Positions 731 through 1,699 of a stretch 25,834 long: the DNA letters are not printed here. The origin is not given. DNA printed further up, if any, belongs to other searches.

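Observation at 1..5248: Compact archaeal glycan-precursor locus: complete GDP-heptose pathway divergently paired with a CDP-glucose branch and a Wzx flippase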

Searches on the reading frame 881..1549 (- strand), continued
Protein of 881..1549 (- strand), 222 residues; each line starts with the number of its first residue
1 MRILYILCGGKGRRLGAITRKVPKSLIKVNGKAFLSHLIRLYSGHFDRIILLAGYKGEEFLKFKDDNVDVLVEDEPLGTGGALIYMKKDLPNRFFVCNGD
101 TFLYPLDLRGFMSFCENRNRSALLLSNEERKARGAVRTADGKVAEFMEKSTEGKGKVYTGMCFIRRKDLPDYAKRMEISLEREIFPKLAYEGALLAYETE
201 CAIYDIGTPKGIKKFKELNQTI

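Call 78: fold_search(model_id=the predicted structure, library=pdb)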
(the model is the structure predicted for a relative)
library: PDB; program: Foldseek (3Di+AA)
matches with E <= 10: 1385; with E <= 0.001: 662
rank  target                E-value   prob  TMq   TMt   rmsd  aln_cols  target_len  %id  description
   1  6jq8                  8.0e-19  1.00  0.82  0.81   3.2       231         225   31  Crystal structure of HddC from Yersinia pseudotuberculosis complexed with GMP-PN (released 2020-04-01)
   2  5xhw                  1.3e-18  1.00  0.82  0.81   2.9       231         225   31  Crystal structure of HddC from Yersinia pseudotuberculosis (released 2018-04-25)
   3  7d72_E                5.3e-18  1.00  0.85  0.54   2.8       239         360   28  Cryo-EM structures of human GMPPA/GMPPB complex bound to GDP-Mannose (released 2021-05-05)
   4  7x8j_B                1.1e-17  1.00  0.80  0.52   3.2       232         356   27  Arabidopsis GDP-D-mannose pyrophosphorylase (VTC1) structure (unliganded) (released 2022-05-18)
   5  7d74_G                2.8e-17  1.00  0.80  0.52   3.3       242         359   28  Cryo-EM structure of GMPPA/GMPPB complex bound to GTP (state II) (released 2021-05-19)
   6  7x8j_A                4.8e-17  1.00  0.81  0.53   3.0       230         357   27  Arabidopsis GDP-D-mannose pyrophosphorylase (VTC1) structure (unliganded) (released 2022-05-18)
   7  7d72_A                1.6e-16  1.00  0.83  0.47   3.5       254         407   24  Cryo-EM structures of human GMPPA/GMPPB complex bound to GDP-Mannose (released 2021-05-05)
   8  7d72_B                2.1e-16  1.00  0.85  0.48   3.4       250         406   24  Cryo-EM structures of human GMPPA/GMPPB complex bound to GDP-Mannose (released 2021-05-05)
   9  7x8k_A                2.6e-16  1.00  0.80  0.51   3.2       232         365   27  Arabidopsis GDP-D-mannose pyrophosphorylase (VTC1) structure (product-bound) (released 2022-05-18)
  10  8x7s_B                3.0e-16  1.00  0.87  0.51   2.9       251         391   22  Crystal structure of tlr0611 (released 2024-11-27)
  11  8yre_D                3.8e-16  1.00  0.77  0.50   3.8       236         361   26  Crystal structure of Arabidopsis VTC1-KJC2 (released 2025-04-02)
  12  7x8k_B                4.9e-16  1.00  0.76  0.49   3.6       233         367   26  Arabidopsis GDP-D-mannose pyrophosphorylase (VTC1) structure (product-bound) (released 2022-05-18)
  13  7x8k_C                7.5e-16  1.00  0.79  0.52   3.4       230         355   27  Arabidopsis GDP-D-mannose pyrophosphorylase (VTC1) structure (product-bound) (released 2022-05-18)
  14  1tzf                  7.5e-16  1.00  0.75  0.67   8.2       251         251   22  X-ray Crystal Structure of alpha-D-glucose-1-phosphate cytidylyltransferase from Salmonella typhi (released 2004-09-07)
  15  1wvc                  9.0e-16  1.00  0.78  0.69   6.9       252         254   21  alpha-D-glucose-1-phosphate cytidylyltransferase complexed with CTP (released 2005-01-11)
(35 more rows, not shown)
